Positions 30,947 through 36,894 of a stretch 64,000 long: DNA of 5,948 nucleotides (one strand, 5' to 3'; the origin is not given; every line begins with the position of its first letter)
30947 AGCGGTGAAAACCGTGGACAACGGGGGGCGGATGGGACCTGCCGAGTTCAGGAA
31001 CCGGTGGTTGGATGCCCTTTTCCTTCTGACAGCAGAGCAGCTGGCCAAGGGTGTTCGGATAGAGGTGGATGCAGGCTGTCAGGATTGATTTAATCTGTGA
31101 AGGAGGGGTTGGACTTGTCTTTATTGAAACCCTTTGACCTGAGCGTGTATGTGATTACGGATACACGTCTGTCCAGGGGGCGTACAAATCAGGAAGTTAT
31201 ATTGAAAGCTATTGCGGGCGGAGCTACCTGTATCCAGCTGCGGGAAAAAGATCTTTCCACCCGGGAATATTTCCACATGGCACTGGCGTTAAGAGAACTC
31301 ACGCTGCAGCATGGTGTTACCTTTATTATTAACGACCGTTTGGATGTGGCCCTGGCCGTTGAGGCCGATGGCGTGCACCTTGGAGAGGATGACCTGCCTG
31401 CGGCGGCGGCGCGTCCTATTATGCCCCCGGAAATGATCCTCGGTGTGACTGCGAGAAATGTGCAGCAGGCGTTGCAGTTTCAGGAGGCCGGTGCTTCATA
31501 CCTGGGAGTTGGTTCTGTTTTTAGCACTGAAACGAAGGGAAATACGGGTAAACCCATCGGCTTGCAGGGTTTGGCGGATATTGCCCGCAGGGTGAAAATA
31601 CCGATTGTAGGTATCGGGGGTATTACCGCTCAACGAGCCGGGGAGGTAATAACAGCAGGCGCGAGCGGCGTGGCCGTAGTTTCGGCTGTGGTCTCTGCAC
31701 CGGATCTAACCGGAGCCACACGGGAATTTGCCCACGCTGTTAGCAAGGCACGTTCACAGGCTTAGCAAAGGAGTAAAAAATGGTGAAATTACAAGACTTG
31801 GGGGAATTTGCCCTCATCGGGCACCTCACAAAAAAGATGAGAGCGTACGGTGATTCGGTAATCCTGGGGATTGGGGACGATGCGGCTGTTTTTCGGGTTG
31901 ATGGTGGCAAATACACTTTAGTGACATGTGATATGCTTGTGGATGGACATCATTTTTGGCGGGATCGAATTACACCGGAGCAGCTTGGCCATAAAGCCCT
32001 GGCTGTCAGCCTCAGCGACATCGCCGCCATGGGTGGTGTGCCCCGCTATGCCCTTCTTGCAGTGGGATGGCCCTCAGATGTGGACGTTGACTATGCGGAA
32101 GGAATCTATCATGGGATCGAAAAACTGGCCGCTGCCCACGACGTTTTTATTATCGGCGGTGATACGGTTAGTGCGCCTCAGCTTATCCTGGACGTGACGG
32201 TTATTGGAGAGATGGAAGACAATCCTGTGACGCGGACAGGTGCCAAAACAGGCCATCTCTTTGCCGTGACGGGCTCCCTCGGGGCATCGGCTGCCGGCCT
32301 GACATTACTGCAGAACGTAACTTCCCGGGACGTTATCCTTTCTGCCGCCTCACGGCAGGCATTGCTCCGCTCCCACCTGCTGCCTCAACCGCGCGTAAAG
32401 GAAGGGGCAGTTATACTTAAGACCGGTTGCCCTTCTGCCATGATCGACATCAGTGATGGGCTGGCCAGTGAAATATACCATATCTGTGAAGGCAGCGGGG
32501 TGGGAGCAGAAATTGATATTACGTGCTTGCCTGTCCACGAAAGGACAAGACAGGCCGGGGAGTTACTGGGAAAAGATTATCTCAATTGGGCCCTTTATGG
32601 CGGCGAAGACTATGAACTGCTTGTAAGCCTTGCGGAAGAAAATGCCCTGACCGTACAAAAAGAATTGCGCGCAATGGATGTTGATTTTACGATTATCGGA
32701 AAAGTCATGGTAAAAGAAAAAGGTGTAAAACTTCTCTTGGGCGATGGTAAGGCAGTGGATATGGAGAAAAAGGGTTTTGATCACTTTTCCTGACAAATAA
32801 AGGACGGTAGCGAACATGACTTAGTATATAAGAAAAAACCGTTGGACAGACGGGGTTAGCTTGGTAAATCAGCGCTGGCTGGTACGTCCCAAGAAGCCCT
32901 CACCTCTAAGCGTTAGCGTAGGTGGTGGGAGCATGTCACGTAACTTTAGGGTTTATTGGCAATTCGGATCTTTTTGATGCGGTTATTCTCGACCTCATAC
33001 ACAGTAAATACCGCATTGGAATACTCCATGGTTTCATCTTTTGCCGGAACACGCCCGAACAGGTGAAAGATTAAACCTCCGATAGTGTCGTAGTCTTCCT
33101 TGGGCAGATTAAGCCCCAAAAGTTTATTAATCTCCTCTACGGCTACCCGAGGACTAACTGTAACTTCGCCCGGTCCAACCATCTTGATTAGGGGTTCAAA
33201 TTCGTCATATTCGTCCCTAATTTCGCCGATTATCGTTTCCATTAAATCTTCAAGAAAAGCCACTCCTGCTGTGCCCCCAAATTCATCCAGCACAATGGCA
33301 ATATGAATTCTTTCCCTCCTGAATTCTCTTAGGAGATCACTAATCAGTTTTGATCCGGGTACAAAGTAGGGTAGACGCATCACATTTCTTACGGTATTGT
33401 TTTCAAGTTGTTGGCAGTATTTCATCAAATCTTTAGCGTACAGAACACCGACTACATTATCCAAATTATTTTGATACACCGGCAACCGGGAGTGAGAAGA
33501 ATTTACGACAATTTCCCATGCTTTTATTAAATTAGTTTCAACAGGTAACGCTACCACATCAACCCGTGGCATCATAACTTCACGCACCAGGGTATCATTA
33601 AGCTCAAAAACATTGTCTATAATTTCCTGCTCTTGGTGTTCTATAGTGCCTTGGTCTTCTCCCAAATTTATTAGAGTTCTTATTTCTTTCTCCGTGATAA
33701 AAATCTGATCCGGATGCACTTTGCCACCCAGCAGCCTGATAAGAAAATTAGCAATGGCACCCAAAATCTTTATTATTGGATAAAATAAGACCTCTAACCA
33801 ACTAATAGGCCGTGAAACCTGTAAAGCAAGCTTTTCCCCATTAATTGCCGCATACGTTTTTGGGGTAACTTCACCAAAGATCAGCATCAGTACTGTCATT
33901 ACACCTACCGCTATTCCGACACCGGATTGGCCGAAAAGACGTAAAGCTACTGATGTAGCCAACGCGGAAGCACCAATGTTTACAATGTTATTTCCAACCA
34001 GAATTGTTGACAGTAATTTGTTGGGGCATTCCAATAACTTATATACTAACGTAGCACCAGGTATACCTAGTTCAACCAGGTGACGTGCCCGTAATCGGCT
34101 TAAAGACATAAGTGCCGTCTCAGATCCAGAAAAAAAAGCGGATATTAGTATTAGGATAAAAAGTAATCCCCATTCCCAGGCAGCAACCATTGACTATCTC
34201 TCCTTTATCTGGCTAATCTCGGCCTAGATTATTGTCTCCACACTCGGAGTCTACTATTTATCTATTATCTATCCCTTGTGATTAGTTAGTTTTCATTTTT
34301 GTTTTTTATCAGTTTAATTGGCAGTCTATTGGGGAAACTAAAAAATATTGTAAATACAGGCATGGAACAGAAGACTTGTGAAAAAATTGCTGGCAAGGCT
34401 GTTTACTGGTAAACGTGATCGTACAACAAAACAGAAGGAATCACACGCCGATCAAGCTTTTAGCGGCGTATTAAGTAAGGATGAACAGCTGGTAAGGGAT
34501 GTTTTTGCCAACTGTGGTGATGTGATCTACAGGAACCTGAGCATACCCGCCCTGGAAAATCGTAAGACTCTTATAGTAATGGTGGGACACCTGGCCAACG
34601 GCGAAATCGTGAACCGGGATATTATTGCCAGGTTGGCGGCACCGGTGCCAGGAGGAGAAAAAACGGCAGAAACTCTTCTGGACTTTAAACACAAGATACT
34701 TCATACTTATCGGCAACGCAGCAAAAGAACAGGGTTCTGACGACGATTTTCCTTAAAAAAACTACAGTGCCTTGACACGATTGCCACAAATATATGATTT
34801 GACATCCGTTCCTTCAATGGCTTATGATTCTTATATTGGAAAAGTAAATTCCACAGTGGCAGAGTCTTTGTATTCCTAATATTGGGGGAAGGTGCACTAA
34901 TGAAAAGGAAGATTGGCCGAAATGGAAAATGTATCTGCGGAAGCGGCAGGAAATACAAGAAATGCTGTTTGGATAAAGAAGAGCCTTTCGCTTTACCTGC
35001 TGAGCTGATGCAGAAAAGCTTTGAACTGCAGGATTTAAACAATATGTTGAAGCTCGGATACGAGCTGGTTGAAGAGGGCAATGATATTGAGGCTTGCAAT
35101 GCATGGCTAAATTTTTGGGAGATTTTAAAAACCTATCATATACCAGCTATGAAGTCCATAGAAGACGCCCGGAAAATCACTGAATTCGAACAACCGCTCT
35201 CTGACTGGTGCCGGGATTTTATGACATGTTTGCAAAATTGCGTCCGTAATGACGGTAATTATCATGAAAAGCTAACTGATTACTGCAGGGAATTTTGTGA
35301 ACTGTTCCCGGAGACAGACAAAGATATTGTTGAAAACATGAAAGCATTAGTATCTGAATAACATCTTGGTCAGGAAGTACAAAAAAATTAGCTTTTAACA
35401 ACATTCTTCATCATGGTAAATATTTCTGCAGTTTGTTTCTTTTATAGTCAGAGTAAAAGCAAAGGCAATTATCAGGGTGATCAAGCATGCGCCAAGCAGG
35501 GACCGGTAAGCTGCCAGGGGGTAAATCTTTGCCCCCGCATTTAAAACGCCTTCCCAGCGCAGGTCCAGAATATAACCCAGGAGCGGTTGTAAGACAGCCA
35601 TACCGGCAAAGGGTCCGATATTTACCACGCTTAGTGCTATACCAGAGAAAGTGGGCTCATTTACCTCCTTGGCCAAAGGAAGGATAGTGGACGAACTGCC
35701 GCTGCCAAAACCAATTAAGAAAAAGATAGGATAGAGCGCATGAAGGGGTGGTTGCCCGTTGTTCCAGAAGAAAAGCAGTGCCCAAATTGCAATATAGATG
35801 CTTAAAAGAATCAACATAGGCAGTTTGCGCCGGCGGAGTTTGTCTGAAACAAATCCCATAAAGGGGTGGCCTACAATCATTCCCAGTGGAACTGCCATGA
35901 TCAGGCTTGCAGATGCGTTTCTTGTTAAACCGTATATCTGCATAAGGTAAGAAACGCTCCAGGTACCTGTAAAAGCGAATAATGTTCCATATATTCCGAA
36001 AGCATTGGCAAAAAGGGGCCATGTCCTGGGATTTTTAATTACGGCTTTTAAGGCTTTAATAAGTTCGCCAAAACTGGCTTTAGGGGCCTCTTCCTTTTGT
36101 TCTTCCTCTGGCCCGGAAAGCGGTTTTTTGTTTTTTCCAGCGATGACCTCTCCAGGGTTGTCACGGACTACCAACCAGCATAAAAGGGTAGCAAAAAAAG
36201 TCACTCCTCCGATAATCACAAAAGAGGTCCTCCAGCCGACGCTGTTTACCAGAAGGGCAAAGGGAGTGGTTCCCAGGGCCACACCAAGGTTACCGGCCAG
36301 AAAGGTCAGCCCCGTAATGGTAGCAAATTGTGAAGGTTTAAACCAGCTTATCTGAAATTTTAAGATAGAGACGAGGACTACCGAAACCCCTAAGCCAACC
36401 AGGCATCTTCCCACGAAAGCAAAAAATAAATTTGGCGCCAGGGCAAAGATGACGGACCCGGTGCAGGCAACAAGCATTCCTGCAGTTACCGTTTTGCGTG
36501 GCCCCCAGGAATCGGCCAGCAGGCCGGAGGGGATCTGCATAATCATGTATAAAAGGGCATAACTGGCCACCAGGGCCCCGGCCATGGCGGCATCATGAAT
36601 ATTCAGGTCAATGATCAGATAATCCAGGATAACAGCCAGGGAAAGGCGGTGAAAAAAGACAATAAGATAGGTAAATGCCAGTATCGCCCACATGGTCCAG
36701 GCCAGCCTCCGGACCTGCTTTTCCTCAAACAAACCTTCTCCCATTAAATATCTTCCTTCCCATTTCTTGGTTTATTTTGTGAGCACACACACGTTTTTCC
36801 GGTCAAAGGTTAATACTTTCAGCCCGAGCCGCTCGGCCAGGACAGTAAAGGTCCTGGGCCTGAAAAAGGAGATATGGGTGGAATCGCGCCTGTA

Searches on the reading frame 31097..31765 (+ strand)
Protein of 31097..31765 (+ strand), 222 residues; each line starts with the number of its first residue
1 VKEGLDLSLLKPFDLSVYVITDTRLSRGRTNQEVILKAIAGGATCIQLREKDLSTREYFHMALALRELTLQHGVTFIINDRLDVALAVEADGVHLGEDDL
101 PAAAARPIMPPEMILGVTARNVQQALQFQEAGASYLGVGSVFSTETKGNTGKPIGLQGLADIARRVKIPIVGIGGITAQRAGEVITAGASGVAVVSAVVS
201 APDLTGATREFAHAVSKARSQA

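Call 50: search_protein_families(library=pfam, proteins=[window:31097-31765:+], max_evalue=0.001)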
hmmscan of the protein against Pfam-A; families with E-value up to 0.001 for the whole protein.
window:31097-31765:+ (222 aa): 2 families
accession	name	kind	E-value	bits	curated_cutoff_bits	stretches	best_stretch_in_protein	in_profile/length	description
PF02581.23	TMP-TENI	-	8.5e-64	214.7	27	1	17-198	1-180/180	Thiamine monophosphate synthase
PF01180.27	DHO_dh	-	3.2e-06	27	27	1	148-199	219-273/291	Dihydroorotate dehydrogenase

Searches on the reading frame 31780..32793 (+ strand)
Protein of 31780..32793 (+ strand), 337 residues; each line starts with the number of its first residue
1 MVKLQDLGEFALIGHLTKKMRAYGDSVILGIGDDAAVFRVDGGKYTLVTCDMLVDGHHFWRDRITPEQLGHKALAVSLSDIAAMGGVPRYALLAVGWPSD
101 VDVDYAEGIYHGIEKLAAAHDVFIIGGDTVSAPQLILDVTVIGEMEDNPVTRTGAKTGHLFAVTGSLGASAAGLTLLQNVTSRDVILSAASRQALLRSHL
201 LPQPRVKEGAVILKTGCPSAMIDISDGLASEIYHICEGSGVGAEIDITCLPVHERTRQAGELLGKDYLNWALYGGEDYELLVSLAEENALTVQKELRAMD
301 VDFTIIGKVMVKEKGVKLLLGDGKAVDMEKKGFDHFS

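Call 50: search_protein_families(library=pfam, proteins=[window:31780-32793:+], max_evalue=0.001)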
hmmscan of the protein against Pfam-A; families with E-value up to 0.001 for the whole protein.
window:31780-32793:+ (337 aa): 2 families
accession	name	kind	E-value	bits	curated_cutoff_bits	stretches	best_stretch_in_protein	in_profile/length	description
PF00586.29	AIRS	-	2.3e-27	96.1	24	1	32-145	1-112/112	AIR synthase related protein, N-terminal domain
PF02769.27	AIRS_C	-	1.4e-09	38.8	23.1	1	157-313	2-149/156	AIR synthase related protein, C-terminal domain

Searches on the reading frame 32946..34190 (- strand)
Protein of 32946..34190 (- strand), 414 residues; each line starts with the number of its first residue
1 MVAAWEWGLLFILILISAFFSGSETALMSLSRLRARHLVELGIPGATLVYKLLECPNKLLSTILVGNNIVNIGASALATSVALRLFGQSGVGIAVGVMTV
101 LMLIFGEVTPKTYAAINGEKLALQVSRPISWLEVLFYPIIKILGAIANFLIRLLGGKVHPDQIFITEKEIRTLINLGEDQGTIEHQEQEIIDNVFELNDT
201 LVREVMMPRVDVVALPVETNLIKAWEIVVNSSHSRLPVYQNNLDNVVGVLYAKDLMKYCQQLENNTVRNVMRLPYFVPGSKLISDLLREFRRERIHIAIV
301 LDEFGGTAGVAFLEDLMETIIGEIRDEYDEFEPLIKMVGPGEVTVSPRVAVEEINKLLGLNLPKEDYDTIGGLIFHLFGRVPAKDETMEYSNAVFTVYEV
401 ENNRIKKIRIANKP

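Call 38: search_protein_families(library=pfam, proteins=[window:32946-34190:-], max_evalue=0.001)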
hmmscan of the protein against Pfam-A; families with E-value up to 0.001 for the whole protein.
window:32946-34190:- (414 aa): 3 families
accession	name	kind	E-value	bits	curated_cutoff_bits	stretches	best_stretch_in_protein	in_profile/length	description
PF01595.25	CNNM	-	1.8e-58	197.6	28.4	1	9-187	2-181/181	Cyclin M transmembrane N-terminal domain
PF03471.22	CorC_HlyC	-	2.6e-22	79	27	1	338-411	3-78/81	Transporter associated domain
PF00571.33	CBS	-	3e-14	53.5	24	1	202-258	1-54/57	CBS domain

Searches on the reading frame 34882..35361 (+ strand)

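Call 38: search_protein_families(library=pfam, proteins=[window:34882-35361:+], max_evalue=0.001)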
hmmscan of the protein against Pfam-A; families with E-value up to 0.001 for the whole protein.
window:34882-35361:+ (159 aa): 1 family
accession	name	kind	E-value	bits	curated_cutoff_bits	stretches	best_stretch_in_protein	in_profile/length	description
PF02810.21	SEC-C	-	1.7e-06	28.2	20.4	1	13-30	1-18/19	SEC-C motif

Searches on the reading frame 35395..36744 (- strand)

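Call 38: search_protein_families(library=pfam, proteins=[window:35395-36744:-], max_evalue=0.001)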
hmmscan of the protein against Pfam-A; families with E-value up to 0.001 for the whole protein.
window:35395-36744:- (449 aa): 2 families
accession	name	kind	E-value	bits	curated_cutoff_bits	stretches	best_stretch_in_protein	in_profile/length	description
PF07690.21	MFS_1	-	1.3e-44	153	33.4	1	22-376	1-337/347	Major Facilitator Superfamily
PF03137.26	OATP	-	6.8e-05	21.8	25.8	1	171-324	216-378/545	Organic Anion Transporter Polypeptide (OATP) family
